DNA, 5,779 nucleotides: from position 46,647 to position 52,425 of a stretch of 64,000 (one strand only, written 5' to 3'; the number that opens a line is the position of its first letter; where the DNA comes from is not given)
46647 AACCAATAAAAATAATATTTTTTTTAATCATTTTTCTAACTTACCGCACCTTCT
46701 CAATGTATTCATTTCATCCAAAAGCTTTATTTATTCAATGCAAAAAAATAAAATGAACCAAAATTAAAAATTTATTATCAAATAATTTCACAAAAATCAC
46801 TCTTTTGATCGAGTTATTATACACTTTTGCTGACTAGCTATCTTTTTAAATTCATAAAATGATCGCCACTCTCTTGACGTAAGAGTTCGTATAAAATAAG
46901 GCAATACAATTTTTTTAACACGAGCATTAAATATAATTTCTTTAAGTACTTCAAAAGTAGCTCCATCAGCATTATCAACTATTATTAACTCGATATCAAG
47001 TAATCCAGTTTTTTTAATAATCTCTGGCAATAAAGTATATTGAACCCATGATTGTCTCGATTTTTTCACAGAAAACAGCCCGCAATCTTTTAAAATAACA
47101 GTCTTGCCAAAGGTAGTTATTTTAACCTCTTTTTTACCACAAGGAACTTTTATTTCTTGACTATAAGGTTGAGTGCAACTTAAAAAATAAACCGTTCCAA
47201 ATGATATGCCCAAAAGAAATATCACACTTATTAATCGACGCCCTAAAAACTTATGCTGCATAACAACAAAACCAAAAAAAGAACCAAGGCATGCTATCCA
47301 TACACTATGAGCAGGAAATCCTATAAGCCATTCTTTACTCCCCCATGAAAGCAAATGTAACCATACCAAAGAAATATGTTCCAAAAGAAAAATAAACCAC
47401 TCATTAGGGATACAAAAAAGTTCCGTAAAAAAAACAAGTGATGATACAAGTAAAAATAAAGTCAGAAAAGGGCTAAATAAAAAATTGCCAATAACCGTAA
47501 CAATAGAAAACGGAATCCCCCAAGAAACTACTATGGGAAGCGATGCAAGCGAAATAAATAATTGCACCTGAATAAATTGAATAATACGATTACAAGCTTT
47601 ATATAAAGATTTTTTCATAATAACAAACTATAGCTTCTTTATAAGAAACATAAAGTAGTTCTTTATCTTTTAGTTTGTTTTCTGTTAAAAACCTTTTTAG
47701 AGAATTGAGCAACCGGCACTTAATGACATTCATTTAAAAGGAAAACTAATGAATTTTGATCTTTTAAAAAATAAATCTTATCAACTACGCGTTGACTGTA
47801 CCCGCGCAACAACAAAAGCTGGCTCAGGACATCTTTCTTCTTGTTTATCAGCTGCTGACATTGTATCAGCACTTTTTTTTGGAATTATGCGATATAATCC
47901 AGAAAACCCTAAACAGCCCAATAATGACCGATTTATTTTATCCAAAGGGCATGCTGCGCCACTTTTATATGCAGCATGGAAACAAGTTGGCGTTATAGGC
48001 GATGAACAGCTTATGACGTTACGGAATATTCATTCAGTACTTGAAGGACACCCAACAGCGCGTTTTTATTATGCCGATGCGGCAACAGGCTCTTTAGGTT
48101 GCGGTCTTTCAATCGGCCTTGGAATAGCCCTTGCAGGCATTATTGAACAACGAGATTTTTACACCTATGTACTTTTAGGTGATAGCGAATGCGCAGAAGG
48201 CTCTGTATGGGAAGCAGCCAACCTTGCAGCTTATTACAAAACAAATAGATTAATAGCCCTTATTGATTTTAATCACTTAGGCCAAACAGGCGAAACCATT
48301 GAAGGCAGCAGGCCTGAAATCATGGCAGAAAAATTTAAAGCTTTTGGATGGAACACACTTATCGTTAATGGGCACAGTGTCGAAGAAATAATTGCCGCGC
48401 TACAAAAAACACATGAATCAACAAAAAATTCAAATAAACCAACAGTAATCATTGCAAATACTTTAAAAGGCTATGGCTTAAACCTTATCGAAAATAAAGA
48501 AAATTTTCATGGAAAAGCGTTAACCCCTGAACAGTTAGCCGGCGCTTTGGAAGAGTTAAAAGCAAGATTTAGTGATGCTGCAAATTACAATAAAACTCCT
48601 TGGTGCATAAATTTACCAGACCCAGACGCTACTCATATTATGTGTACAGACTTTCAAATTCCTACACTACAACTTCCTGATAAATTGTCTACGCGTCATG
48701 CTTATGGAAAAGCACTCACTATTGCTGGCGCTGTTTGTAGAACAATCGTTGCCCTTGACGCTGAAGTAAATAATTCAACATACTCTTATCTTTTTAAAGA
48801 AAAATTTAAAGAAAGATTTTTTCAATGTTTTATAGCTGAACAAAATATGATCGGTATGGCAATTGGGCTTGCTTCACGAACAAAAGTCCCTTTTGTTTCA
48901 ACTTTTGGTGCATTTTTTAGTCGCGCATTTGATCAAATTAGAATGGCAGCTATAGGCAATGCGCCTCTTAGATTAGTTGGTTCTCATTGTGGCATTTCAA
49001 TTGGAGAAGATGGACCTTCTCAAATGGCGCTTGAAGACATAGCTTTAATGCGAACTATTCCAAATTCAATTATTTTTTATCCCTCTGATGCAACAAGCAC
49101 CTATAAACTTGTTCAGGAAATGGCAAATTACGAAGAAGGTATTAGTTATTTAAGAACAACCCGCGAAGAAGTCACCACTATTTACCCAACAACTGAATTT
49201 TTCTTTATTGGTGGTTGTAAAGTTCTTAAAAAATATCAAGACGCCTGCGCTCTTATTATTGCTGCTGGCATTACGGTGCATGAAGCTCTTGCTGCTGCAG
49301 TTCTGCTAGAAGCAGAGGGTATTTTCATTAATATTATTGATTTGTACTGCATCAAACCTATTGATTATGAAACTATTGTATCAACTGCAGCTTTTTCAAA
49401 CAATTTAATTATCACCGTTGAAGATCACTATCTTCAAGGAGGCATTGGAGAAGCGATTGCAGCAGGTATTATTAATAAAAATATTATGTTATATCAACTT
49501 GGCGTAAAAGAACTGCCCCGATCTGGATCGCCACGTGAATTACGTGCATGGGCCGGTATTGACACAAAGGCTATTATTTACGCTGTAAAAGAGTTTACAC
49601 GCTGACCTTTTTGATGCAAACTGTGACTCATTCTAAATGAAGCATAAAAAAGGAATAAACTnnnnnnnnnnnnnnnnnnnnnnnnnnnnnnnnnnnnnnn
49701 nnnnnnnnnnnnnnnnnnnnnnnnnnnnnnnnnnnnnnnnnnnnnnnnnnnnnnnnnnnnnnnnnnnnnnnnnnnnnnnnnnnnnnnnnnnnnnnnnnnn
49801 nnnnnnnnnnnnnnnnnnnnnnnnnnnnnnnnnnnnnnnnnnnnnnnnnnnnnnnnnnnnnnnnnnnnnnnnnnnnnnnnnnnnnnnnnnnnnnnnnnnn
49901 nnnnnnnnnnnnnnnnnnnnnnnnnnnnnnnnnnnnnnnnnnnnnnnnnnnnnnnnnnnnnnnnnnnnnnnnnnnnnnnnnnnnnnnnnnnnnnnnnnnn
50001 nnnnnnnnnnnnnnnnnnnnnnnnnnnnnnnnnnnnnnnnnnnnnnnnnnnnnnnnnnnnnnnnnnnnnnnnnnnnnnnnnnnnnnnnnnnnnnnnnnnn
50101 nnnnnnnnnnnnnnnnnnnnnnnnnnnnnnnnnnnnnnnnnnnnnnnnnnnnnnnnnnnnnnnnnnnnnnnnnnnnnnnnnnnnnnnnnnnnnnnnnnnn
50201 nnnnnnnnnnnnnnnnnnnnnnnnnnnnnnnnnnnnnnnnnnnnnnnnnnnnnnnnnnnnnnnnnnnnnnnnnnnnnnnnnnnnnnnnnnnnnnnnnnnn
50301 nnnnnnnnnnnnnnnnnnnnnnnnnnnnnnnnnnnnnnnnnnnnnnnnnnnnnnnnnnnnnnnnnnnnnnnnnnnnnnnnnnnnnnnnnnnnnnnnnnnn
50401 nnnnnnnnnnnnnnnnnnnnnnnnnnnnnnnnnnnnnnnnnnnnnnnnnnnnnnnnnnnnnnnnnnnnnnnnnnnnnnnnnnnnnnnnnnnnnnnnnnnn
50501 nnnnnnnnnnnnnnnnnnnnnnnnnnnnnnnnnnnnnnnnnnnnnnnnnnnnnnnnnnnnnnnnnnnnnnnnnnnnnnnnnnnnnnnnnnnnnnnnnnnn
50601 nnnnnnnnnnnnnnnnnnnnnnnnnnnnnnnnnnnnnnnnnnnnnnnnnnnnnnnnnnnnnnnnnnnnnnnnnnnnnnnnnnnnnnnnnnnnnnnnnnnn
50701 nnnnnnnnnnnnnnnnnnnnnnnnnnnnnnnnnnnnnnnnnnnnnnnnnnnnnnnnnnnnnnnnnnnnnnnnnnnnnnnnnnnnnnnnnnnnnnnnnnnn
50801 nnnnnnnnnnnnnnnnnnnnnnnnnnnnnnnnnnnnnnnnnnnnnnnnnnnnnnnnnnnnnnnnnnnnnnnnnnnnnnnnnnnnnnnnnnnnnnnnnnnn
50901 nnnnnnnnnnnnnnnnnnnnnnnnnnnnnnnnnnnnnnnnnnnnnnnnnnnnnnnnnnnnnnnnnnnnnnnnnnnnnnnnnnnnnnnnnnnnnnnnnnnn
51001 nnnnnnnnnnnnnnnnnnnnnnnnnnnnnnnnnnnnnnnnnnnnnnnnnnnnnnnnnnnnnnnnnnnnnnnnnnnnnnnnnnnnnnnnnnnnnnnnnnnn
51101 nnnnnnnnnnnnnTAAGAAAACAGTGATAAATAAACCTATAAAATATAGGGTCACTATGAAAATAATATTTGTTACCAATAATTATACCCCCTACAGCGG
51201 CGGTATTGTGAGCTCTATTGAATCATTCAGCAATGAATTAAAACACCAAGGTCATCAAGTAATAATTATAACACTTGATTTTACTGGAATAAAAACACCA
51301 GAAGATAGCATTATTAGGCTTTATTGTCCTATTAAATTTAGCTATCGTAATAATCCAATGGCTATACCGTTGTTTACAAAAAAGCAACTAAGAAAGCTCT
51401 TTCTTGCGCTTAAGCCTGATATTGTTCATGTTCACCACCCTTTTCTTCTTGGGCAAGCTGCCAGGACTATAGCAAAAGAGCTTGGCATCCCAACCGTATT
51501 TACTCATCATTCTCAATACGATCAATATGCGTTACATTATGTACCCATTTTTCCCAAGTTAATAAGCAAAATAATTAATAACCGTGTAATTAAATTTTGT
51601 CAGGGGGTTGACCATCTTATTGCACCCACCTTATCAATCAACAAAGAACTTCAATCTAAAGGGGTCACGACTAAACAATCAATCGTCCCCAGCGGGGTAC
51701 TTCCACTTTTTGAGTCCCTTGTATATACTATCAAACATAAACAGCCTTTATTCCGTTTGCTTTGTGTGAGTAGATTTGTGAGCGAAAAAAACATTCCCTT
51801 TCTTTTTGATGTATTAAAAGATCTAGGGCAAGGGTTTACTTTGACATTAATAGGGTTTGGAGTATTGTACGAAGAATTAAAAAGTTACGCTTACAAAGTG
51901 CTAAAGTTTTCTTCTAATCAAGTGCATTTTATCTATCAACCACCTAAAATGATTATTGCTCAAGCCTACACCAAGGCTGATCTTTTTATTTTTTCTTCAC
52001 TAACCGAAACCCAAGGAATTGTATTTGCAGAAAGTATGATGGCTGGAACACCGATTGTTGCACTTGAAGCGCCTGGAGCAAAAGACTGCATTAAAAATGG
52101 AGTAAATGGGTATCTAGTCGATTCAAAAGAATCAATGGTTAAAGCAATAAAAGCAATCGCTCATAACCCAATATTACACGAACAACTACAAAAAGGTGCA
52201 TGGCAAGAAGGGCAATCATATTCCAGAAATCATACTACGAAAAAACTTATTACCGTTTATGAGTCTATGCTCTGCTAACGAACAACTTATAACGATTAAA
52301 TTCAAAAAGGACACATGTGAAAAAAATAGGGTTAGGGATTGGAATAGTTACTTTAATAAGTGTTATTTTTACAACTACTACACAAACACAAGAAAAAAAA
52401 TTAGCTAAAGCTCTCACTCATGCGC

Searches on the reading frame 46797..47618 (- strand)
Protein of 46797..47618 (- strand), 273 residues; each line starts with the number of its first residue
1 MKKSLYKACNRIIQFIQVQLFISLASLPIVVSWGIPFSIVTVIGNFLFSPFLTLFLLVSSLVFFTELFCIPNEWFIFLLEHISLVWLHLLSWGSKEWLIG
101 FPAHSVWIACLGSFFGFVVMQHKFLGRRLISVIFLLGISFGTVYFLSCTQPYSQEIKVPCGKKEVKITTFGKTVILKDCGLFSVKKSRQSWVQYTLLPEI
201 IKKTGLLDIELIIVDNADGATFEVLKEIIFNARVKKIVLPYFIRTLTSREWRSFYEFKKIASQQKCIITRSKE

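Call 26: search_protein_families(library=pfam, proteins=[window:46797-47618:-], max_evalue=0.001)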
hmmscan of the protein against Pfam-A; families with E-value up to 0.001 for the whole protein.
window:46797-47618:- (273 aa): 1 family
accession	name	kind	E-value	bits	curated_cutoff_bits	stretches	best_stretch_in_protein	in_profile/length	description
PF03772.21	Competence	-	0.00087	19.2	23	0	6-115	142-252/270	Competence protein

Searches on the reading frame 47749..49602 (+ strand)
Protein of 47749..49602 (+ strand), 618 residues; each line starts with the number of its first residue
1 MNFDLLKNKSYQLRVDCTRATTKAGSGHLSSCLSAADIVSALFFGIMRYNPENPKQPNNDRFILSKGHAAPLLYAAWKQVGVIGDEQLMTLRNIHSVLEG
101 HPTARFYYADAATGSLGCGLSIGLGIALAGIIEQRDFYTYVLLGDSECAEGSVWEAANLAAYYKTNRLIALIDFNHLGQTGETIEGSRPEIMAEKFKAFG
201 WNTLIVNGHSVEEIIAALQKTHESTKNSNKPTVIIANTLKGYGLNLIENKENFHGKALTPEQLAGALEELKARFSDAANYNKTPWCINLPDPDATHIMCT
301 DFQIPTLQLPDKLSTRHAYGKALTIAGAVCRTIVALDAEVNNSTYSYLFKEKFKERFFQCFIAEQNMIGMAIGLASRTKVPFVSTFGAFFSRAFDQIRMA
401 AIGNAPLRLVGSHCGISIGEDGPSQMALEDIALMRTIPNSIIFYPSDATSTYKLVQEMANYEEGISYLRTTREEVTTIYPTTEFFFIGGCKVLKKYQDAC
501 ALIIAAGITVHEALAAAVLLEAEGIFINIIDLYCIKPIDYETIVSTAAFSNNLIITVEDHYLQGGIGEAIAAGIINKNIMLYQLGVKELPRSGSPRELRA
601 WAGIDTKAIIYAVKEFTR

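Call 26: search_protein_families(library=pfam, proteins=[window:47749-49602:+], max_evalue=0.001)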
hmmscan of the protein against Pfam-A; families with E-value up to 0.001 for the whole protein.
window:47749-49602:+ (618 aa): 5 families
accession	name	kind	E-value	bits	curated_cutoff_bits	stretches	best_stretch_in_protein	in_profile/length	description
PF00456.26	Transketolase_N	-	3.9e-44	151.4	22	1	13-264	9-269/334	Transketolase, thiamine diphosphate binding domain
PF02779.29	Transket_pyr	-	6.2e-44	150.1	27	1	312-475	2-172/174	Transketolase, pyrimidine binding domain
PF02780.25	Transketolase_C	-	1.1e-23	84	25.9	1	500-609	11-124/124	Transketolase, C-terminal domain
PF00676.26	E1_dh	-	1.4e-12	47.7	22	1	113-238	100-224/300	Dehydrogenase E1 component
PF13292.11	DXP_synthase_N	-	5.6e-05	23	21.2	1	12-173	24-170/274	1-deoxy-D-xylulose-5-phosphate synthase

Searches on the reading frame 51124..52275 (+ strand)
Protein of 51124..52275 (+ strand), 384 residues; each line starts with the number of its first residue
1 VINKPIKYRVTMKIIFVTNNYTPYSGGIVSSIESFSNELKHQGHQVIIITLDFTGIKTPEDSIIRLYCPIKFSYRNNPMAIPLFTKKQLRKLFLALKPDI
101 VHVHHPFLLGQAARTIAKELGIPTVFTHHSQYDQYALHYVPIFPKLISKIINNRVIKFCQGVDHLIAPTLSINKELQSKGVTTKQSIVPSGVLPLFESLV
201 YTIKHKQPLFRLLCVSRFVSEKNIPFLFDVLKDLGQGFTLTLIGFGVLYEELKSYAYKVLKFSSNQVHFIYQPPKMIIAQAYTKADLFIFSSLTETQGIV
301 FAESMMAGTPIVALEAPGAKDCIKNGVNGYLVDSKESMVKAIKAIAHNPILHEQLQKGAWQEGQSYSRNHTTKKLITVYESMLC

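Call 26: search_protein_families(library=pfam, proteins=[window:51124-52275:+], max_evalue=0.001)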
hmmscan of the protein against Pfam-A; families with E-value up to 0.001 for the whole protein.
window:51124-52275:+ (384 aa): 8 families
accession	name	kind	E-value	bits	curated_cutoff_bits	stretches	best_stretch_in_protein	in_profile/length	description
PF13439.12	Glyco_transf_4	-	1.4e-27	97.2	28.5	1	26-192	2-166/170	Glycosyltransferase Family 4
PF00534.26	Glycos_transf_1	-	2.8e-25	89.3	26.4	1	210-359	16-169/172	Glycosyl transferases group 1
PF13692.12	Glyco_trans_1_4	-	8.6e-22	78.4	27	1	211-347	3-141/142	Glycosyl transferases group 1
PF13579.12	Glyco_trans_4_4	-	4.5e-12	47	29.7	1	26-190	1-157/158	Glycosyl transferase 4-like domain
PF20706.3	GT4-conflict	-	1.7e-07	31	26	1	16-329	2-326/385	Family 4 Glycosyltransferase in conflict systems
PF08288.18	PIGA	-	2.7e-07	31.6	27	1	52-132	5-86/90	PIGA (GPI anchor biosynthesis)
PF13477.12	Glyco_trans_4_2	-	8.4e-07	29.7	23.4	1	35-129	16-107/139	Glycosyl transferase 4-like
PF08323.17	Glyco_transf_5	-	4.4e-05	23.7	22.7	0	13-60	1-50/239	Starch synthase catalytic domain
